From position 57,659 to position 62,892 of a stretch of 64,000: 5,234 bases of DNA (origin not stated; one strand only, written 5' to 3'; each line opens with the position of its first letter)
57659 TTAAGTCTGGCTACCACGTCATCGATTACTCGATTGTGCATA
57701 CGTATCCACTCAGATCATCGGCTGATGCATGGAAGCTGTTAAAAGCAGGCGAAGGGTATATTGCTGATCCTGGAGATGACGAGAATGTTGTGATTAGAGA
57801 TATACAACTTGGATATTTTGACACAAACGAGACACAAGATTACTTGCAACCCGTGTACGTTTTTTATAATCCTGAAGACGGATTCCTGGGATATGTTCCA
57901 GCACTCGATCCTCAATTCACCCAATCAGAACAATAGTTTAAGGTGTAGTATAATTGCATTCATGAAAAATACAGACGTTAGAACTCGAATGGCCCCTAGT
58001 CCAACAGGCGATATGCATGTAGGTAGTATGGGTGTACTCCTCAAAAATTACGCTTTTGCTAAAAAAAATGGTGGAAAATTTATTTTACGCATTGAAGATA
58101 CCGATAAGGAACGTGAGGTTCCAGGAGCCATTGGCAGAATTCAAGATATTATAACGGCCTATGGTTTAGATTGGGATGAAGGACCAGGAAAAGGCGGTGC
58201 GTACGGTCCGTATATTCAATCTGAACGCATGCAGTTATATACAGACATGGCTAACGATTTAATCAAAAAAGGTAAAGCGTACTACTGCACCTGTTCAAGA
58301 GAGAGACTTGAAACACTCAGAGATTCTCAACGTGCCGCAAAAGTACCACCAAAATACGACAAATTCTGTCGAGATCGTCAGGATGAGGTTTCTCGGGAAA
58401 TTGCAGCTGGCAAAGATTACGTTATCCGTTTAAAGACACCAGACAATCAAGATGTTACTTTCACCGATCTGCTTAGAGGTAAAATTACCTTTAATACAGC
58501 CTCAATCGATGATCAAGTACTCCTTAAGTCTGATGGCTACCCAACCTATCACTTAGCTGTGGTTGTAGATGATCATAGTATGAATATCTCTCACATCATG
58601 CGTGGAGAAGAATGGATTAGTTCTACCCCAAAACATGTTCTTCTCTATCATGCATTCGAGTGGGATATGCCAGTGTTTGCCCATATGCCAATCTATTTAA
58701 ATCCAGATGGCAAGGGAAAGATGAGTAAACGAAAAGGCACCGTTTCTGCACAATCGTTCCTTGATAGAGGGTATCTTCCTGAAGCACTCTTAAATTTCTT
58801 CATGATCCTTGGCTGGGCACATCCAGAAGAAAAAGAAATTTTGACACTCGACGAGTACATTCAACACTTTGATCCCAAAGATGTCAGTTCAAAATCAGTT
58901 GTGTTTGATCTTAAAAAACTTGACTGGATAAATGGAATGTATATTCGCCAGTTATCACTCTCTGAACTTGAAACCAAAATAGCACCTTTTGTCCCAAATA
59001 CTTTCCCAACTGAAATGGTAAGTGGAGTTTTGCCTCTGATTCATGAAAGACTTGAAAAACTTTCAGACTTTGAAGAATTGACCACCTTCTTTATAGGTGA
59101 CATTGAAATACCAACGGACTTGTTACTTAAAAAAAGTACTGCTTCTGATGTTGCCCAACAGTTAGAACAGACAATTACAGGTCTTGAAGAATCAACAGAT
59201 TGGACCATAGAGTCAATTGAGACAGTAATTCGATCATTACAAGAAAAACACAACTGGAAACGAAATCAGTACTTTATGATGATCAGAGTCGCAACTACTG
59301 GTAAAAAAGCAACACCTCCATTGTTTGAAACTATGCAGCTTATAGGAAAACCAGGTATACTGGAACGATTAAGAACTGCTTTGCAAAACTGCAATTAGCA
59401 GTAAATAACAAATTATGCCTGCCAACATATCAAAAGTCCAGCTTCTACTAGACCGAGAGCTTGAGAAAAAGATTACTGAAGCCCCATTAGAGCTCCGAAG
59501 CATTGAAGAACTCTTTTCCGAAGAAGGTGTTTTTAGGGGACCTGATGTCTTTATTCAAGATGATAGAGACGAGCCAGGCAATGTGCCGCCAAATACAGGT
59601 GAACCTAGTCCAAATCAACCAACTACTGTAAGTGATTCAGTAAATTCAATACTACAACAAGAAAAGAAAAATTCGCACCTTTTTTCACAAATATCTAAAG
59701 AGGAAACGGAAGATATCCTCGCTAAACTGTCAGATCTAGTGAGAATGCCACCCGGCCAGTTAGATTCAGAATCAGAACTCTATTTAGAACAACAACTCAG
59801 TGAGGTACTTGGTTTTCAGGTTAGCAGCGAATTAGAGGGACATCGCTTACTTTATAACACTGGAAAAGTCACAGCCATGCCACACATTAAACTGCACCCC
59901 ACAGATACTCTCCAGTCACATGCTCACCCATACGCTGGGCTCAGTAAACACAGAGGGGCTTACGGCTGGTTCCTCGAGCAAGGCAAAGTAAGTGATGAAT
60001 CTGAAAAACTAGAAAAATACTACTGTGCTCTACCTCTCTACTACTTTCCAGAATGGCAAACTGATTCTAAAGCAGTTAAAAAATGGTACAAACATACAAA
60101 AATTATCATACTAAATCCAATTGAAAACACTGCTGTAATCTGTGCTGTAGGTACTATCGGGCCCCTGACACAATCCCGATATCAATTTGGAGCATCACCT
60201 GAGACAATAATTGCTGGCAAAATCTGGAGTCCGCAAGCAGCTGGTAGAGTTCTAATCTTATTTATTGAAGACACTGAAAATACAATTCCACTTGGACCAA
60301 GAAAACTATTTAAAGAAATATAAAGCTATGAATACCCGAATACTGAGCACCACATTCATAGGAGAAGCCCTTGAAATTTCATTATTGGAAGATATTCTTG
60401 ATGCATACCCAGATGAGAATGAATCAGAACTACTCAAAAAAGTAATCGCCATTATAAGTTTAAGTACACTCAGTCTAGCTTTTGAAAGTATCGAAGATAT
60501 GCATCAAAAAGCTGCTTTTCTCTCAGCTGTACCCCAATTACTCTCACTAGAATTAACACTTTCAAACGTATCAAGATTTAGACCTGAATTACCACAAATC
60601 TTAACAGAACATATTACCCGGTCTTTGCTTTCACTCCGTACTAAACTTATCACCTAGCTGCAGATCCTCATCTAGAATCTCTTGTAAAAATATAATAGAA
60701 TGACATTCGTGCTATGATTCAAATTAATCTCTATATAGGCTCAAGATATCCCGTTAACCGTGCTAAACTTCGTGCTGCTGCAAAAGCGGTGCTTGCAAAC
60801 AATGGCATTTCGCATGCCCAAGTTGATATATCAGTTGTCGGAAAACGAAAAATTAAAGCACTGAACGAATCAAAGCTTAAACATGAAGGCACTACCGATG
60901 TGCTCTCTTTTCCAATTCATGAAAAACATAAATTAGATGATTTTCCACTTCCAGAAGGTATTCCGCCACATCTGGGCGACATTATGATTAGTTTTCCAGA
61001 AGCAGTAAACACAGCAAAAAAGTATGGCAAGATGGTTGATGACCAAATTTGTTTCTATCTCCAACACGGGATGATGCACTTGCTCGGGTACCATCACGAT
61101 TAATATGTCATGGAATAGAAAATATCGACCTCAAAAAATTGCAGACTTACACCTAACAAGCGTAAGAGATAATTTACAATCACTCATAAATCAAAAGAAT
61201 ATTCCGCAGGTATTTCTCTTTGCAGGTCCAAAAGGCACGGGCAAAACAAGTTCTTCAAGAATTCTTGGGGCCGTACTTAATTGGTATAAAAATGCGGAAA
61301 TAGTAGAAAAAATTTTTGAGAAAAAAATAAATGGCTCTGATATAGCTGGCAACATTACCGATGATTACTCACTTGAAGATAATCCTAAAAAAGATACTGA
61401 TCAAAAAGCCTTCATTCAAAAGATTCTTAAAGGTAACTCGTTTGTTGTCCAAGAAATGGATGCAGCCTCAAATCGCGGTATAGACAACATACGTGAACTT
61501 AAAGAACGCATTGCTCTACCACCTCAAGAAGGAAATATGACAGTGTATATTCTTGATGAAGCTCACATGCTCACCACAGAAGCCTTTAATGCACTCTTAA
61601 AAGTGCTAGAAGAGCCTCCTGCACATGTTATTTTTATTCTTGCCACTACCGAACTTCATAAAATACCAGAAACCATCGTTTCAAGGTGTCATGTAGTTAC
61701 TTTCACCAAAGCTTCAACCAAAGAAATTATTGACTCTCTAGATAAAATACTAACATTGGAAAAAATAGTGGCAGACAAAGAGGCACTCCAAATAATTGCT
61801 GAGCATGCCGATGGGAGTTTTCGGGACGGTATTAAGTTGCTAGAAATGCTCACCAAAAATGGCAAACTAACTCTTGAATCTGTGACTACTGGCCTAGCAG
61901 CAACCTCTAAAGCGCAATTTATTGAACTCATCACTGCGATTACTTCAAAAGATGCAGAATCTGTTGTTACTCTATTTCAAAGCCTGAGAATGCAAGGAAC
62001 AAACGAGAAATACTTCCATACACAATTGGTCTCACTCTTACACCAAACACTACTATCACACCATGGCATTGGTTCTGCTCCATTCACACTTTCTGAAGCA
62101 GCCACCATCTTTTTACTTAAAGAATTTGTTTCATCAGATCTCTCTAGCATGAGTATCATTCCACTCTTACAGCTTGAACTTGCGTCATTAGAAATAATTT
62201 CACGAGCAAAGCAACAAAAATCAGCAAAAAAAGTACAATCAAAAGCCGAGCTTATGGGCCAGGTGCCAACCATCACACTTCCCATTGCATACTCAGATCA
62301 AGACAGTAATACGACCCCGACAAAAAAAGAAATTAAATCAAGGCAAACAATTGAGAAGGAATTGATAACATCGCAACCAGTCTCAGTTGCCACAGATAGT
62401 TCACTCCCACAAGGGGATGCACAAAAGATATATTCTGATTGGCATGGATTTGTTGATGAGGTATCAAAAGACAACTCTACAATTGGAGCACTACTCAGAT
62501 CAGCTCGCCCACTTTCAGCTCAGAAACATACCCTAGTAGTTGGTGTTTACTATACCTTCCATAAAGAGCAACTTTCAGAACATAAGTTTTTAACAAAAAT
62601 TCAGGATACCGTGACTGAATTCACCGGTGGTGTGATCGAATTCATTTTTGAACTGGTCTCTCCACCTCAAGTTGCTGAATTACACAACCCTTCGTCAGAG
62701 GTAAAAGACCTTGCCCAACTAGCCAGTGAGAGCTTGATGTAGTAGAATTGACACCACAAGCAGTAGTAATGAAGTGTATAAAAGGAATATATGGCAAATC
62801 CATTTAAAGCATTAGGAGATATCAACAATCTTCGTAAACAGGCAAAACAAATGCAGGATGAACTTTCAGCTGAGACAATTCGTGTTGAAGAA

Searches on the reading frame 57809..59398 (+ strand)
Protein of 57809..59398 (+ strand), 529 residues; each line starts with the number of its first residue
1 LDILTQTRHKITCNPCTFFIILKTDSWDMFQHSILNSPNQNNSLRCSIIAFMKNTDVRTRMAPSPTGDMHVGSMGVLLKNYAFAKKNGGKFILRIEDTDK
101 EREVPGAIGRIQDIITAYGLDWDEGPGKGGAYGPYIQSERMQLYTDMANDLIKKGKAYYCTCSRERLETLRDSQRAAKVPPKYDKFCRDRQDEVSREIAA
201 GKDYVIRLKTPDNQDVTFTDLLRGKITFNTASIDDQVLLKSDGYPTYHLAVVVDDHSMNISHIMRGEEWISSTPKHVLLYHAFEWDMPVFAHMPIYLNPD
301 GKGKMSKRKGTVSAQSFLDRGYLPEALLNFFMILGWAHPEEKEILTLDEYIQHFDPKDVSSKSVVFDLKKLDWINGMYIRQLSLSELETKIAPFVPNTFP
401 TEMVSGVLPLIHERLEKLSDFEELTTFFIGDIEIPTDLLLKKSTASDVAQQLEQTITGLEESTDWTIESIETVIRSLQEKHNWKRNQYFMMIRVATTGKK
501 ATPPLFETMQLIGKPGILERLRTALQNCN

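Call 7: search_protein_families(library=pfam, proteins=[window:57809-59398:+], max_evalue=0.01)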
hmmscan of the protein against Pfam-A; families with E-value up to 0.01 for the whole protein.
window:57809-59398:+ (529 aa): 2 families
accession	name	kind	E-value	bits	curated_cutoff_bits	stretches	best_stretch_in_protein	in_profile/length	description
PF00749.27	tRNA-synt_1c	-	2e-98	329.6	23.4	1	57-373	2-314/314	tRNA synthetases class I (E and Q), catalytic domain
PF19269.4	Anticodon_2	-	8.2e-27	94.8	23.6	1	393-525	8-141/141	Anticodon binding domain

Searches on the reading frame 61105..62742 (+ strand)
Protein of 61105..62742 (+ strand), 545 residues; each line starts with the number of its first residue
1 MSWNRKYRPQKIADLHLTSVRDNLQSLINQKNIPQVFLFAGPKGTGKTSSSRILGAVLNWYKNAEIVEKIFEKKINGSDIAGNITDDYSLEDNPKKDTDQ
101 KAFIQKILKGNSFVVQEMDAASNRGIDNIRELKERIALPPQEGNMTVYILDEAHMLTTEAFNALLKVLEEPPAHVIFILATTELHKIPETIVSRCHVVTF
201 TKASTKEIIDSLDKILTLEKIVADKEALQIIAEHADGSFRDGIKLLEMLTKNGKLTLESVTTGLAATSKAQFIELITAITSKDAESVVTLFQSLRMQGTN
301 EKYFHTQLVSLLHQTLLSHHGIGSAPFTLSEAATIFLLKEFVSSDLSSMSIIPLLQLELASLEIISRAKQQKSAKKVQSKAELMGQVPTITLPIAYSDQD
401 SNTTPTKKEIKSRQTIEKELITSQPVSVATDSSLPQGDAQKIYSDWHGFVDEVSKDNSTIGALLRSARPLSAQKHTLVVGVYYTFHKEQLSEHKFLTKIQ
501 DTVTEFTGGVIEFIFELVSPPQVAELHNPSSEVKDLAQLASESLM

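Call 38: search_protein_families(library=pfam, proteins=[window:61105-62742:+], max_evalue=0.1)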
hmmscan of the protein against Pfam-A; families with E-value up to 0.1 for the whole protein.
window:61105-62742:+ (545 aa): 13 families
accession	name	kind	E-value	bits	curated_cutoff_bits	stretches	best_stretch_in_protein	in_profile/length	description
PF13177.12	DNA_pol3_delta2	-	5.1e-29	101.8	27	1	21-202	6-159/161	DNA polymerase III, delta subunit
PF00004.35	AAA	-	1.4e-09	39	21.2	1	38-199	2-127/131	ATPase family associated with various cellular activities (AAA)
PF22608.2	DNAX_ATPase_lid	-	1.7e-08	34.6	27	1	208-246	2-40/49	DNA polymerase III clamp loader subunit, ATPase lid domain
PF07728.20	AAA_5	-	1.7e-06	28.5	22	1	38-174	3-96/139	AAA domain (dynein-related subfamily)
PF13401.12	AAA_22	-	2.9e-06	28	27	1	36-186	7-128/130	AAA domain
PF12169.13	DNA_pol3_gamma3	-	1.1e-05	25.7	24.4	1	256-374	2-119/143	DNA polymerase III subunits gamma and tau domain III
PF20964.2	DnaX_C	-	2.4e-05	24.7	26.2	1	439-519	9-89/113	DNA polymerase III subunit tau, C-terminal domain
PF13604.12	AAA_30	-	2.5e-05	24.5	27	1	127-178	71-122/191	AAA domain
PF06068.19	TIP49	-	0.00055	19.7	23.8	1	147-183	277-313/347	TIP49 P-loop domain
PF13245.12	AAA_19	-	0.0063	17.1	25.1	0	36-178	13-123/134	AAA domain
PF13191.12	AAA_16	-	0.0075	17.2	32.6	1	24-178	12-167/167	AAA ATPase domain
PF03215.21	Rad17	-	0.0076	16.6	23.8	1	2-59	8-70/186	Rad17 P-loop domain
PF16193.11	AAA_assoc_2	-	0.015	16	34.3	1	220-255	4-39/81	AAA C-terminal domain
